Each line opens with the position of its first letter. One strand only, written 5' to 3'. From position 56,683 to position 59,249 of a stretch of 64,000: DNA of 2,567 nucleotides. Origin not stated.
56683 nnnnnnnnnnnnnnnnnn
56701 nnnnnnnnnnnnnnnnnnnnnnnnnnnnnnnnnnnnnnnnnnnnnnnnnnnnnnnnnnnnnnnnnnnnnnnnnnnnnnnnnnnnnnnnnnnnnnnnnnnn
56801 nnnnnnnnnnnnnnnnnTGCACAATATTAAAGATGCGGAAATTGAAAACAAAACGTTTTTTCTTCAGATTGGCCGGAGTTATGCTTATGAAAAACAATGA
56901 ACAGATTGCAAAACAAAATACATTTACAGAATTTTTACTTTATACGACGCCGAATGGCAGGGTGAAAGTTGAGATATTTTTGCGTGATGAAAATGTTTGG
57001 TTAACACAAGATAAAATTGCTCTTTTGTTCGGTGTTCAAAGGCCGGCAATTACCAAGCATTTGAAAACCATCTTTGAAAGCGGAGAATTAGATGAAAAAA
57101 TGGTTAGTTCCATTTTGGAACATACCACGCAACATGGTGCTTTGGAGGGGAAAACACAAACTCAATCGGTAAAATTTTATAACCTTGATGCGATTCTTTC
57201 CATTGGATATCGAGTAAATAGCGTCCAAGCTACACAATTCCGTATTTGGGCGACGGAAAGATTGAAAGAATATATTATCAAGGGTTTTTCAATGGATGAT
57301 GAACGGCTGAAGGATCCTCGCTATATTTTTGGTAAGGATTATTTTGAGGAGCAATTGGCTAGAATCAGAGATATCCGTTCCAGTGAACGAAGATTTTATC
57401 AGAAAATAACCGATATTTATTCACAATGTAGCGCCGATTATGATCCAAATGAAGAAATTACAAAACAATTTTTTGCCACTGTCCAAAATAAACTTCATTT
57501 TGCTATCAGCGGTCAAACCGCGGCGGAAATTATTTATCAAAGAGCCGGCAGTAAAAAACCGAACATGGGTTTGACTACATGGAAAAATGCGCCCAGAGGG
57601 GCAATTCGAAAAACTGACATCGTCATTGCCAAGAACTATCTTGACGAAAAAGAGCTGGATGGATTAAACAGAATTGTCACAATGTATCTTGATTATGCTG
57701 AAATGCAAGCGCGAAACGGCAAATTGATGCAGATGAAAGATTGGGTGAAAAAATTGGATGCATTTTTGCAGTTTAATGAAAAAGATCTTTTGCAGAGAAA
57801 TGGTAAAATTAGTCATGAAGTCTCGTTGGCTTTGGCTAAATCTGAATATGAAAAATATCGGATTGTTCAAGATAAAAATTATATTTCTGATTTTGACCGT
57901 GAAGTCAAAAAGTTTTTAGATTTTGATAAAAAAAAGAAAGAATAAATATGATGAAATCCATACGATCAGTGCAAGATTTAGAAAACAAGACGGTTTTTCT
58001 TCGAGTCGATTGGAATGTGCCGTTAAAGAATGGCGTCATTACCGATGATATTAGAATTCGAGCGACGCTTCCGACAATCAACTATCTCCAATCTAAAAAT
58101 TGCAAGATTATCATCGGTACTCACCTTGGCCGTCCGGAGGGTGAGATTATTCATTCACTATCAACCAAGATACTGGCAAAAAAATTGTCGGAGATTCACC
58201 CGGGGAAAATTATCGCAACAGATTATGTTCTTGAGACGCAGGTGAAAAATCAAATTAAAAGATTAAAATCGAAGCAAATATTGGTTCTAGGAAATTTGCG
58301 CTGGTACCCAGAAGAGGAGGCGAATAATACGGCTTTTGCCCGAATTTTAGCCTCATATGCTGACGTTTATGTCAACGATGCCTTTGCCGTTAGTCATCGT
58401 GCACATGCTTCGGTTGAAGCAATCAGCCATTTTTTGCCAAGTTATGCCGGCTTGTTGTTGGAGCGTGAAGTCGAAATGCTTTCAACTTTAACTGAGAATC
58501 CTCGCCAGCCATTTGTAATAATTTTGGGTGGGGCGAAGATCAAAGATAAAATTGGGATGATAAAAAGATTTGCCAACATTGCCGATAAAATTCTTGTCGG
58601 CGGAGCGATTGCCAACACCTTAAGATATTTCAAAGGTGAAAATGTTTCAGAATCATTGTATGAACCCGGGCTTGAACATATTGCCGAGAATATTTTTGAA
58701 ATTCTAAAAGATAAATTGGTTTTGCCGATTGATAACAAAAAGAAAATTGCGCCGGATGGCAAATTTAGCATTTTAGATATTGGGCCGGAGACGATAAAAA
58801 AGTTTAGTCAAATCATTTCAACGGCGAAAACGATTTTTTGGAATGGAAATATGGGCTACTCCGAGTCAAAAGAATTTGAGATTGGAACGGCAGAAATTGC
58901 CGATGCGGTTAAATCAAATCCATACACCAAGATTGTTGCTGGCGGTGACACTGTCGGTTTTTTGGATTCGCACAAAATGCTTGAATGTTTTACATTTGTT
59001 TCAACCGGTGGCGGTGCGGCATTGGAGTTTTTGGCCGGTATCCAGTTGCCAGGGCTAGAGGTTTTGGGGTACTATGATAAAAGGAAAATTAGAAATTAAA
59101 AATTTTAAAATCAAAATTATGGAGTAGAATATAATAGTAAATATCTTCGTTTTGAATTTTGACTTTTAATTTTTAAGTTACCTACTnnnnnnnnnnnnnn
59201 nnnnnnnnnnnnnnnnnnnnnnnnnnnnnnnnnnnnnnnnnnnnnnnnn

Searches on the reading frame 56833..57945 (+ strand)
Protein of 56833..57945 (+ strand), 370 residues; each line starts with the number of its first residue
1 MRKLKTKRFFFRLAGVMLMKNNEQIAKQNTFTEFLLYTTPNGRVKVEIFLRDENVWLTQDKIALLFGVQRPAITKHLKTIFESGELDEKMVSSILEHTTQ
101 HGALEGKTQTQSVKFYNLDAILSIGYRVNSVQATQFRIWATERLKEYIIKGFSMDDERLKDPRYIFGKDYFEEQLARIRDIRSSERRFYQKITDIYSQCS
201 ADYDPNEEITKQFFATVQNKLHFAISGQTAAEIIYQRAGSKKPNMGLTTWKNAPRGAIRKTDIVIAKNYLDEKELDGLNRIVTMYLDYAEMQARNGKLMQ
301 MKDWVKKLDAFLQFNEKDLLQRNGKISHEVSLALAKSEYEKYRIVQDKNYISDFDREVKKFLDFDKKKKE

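Call 3: search_protein_families(library=pfam, proteins=[window:56833-57945:+], max_evalue=0.01)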
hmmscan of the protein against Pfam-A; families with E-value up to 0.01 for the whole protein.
window:56833-57945:+ (370 aa): 1 family
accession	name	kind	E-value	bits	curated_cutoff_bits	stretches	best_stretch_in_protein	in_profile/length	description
PF13310.11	Virulence_RhuM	-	4.7e-110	367.3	33.7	1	102-349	9-250/252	Virulence protein RhuM family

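Call 20: search_protein_families(library=ncbifam, proteins=[window:56833-57945:+], max_evalue=0.001)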
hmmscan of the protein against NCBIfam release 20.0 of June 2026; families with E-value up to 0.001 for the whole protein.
window:56833-57945:+ (370 aa): 0 families

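Call 36: search_protein_families(library=padloc, proteins=[window:56833-57945:+], max_evalue=0.01)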
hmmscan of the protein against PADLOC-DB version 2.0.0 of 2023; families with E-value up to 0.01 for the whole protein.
window:56833-57945:+ (370 aa): 37 families (the best 25 are shown)
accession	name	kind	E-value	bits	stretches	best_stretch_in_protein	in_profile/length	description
PDLC04851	PDC-S05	-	7.1e-144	477.1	1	22-363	4-336/342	-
PDLC04868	PDC-S05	-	5.7e-142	470.7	1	31-363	5-331/335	-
PDLC04853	PDC-S05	-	1.7e-140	466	1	31-366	5-330/336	-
PDLC04871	PDC-S05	-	8.3e-136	451.5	1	23-362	122-457/468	-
PDLC04852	PDC-S05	-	7.8e-127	420.9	1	20-367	2-338/346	-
PDLC04843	PDC-S05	-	1.9e-115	383.6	1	32-358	6-319/330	-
PDLC04864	PDC-S05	-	3.4e-104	346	1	96-369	11-274/277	-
PDLC04870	PDC-S05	-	1.9e-85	283.6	1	27-239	4-208/214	-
PDLC04876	PDC-S05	-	2e-67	224.3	1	28-200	4-171/174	-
PDLC04858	PDC-S05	-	3e-46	154.6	1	32-163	5-130/138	-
PDLC04872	PDC-S05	-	4.4e-46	154.4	1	32-163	5-133/152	-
PDLC04854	PDC-S05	-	2.8e-45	152.6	1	32-162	4-131/212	-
PDLC04965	PDC-S23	-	2.8e-44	149.9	1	32-163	5-133/327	-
PDLC04964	PDC-S23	-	4.6e-41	139.1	1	33-162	5-131/331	-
PDLC04963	PDC-S23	-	1.8e-40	137.3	1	35-170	5-123/312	-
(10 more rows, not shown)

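Call 37: search_protein_families(library=phrogs, proteins=[window:56833-57945:+], max_evalue=0.01)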
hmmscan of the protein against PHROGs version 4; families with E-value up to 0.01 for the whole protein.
window:56833-57945:+ (370 aa): 1 family
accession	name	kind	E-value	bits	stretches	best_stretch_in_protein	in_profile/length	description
phrog_5060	-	transcription regulation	0.0017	19.4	1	44-150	15-115/224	anti-repressor Ant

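Call 40: search_dna_similar(query=window:56887-57945:+, collection=phages, mode=protein, max_rows=10)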
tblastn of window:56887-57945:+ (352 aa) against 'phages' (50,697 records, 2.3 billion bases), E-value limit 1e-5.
Records with a match: 50; places in all: 51; records where one place covers at least 80% of the query: 34.
Best place of each record, by identity: 60-80% 1; <60% 49.
By first word of the organism name: Streptococcus 22; Bacteriophage 19; Gordonia 4; Wolbachia 2; Siphoviridae 1; Salmonella 1; Methanobrevibacter 1.
By host as written in the record: - 21; Gordonia terrae 3612 4; Wolbachia endosymbiont wVitA of Nasonia vitripennis 1; Streptococcus halotolerans HTS9 1; Streptococcus suis ERR120031 1; Streptococcus anginosus CCUG_39159 1; Streptococcus anginosus MAS624 1; Streptococcus anginosus SRR387639 1; and 19 more.
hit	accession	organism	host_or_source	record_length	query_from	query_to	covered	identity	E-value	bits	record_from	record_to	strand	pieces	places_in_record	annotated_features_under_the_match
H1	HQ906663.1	Wolbachia endosymbiont wVitA of Nasonia vitripennis phage ...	Wolbachia endosymbiont wVitA of Nasonia ...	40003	15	337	92%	60.1%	9e-124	397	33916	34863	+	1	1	record has no annotation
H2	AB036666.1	Wolbachia phage WO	-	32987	17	337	91%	58.7%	8e-123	394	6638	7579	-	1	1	gp8: similar to RhuM of Salmonella typhimurium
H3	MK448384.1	Streptococcus satellite phage Javan250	Streptococcus halotolerans HTS9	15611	15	340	93%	53.7%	1e-109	356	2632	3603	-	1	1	putative DNA-binding protein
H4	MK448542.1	Streptococcus satellite phage Javan560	Streptococcus suis ERR120031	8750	15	340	93%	52.8%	9e-107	348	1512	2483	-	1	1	putative DNA-binding protein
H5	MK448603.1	Streptococcus satellite phage Javan67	Streptococcus anginosus CCUG_39159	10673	15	340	93%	52.5%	6e-107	349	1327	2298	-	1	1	putative DNA-binding protein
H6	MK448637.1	Streptococcus satellite phage Javan75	Streptococcus anginosus MAS624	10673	15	340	93%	52.5%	6e-107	349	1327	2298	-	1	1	putative DNA-binding protein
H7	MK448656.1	Streptococcus satellite phage Javan81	Streptococcus anginosus SRR387639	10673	15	340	93%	52.5%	6e-107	349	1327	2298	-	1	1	putative DNA-binding protein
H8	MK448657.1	Streptococcus satellite phage Javan82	Streptococcus anginosus SRR387641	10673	15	340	93%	52.5%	6e-107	349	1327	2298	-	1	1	putative DNA-binding protein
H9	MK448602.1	Streptococcus satellite phage Javan66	Streptococcus anginosus C238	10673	15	340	93%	52.5%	9e-107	348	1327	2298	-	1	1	putative DNA-binding protein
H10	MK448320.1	Streptococcus satellite phage Javan111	Streptococcus constellatus KCOM_1650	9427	15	340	93%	52.5%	1e-106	348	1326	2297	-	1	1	putative DNA-binding protein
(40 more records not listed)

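Call 41: search_dna_similar(query=window:56887-57945:+, collection=plasmids, mode=protein, max_rows=10)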
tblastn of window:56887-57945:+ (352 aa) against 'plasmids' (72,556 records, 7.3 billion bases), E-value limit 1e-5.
Records with a match: 127; places in all: 156; records where one place covers at least 80% of the query: 43.
Best place of each record, by identity: <60% 127.
By first word of the organism name: Bacteroides 38; Pseudomonas 16; Parabacteroides 11; Ligilactobacillus 10; Phocaeicola 8; Aeromonas 5; Vibrio 4; Roseomonas 4; Legionella 4; Aliarcobacter 2; and 21 more.
By predicted mobility (MOB-suite, as given by PLSDB): non-mobilizable 76; conjugative 35; mobilizable 16.
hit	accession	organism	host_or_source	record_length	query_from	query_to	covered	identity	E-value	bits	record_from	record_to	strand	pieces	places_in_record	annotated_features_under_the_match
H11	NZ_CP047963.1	Aeromonas media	cell culture,hospital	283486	14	340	93%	52.3%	5e-106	348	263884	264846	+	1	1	rhuM: RhuM family protein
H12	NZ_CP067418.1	Aeromonas media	cell culture,water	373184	14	340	93%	52.3%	5e-106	348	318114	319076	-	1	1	rhuM: RhuM family protein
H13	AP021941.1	Aeromonas veronii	-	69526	14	340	93%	52.3%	2e-105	346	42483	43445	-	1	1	rhuM: toxin Fic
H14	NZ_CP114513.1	Ligilactobacillus salivarius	Meles meles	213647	12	340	93%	51.7%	1e-103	341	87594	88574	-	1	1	virulence RhuM family protein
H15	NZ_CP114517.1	Ligilactobacillus salivarius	Meles meles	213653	12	340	93%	51.7%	1e-103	341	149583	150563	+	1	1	virulence RhuM family protein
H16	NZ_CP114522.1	Ligilactobacillus salivarius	Meles meles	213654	12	340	93%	51.7%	1e-103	341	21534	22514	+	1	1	virulence RhuM family protein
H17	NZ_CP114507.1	Ligilactobacillus salivarius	Meles meles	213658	12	340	93%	51.7%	1e-103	341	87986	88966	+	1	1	virulence RhuM family protein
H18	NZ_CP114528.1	Ligilactobacillus salivarius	Meles meles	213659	12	340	93%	51.7%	1e-103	341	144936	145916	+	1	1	virulence RhuM family protein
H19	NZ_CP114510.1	Ligilactobacillus salivarius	Meles meles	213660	12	340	93%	51.7%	1e-103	341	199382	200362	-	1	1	virulence RhuM family protein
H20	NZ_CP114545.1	Ligilactobacillus salivarius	Meles meles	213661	12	340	93%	51.7%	1e-103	341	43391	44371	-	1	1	virulence RhuM family protein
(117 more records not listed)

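Call 57: find_related_loci(query=window:56887-57945:+, collection=metagenome_contigs, flank=6000)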
Query window:56887-57945:+ (352 aa) in metagenome_contigs; peptide patterns used: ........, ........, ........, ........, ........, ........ (x = any residue, [..] = any of these).
600 stretches matched a pattern (row limit reached: there are more); 562 encode a relative of the query (tblastn E <= 1e-3); the best 80 are kept; 80 distinct loci.
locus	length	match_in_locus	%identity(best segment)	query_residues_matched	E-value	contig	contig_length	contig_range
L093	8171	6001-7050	80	1-350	0e+0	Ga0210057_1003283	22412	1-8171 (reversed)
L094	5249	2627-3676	80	1-350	0e+0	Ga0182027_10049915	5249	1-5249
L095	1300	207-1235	81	2-344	0e+0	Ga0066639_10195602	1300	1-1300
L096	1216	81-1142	78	1-349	0e+0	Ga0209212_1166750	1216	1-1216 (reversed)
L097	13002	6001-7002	81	1-340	0e+0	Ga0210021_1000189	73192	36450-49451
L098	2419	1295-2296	79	1-340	0e+0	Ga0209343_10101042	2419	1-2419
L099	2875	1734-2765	78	1-350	0e+0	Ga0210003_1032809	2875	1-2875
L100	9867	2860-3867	78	5-340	0e+0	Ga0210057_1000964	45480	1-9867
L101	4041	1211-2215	77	1-342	0e+0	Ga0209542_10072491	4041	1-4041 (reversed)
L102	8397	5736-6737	77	1-340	0e+0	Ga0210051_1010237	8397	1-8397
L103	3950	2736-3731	79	12-343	0e+0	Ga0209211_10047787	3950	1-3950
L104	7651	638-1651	77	1-344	0e+0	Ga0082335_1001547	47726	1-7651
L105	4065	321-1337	76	5-343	0e+0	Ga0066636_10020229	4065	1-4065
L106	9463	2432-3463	76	1-351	2e-179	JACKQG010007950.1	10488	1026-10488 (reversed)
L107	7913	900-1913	77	1-344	2e-179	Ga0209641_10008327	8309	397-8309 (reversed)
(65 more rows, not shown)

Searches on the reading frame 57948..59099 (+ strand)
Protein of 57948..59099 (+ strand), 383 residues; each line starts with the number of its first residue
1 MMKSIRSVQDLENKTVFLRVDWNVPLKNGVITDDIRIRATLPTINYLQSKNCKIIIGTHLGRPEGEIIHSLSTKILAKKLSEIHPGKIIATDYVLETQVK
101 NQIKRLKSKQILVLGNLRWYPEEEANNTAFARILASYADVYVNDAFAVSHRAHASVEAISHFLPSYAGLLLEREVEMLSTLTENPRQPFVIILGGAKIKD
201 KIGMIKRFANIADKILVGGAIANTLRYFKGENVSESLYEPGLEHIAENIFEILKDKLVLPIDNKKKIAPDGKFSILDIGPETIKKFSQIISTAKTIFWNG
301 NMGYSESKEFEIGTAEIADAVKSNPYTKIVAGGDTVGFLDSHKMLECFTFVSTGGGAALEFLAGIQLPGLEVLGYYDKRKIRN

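Call 3: search_protein_families(library=pfam, proteins=[window:57948-59099:+], max_evalue=0.01)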
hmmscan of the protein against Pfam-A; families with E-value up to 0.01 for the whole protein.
window:57948-59099:+ (383 aa): 1 family
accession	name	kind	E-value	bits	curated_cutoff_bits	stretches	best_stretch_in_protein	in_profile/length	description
PF00162.24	PGK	-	6e-116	388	27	1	10-364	5-378/379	Phosphoglycerate kinase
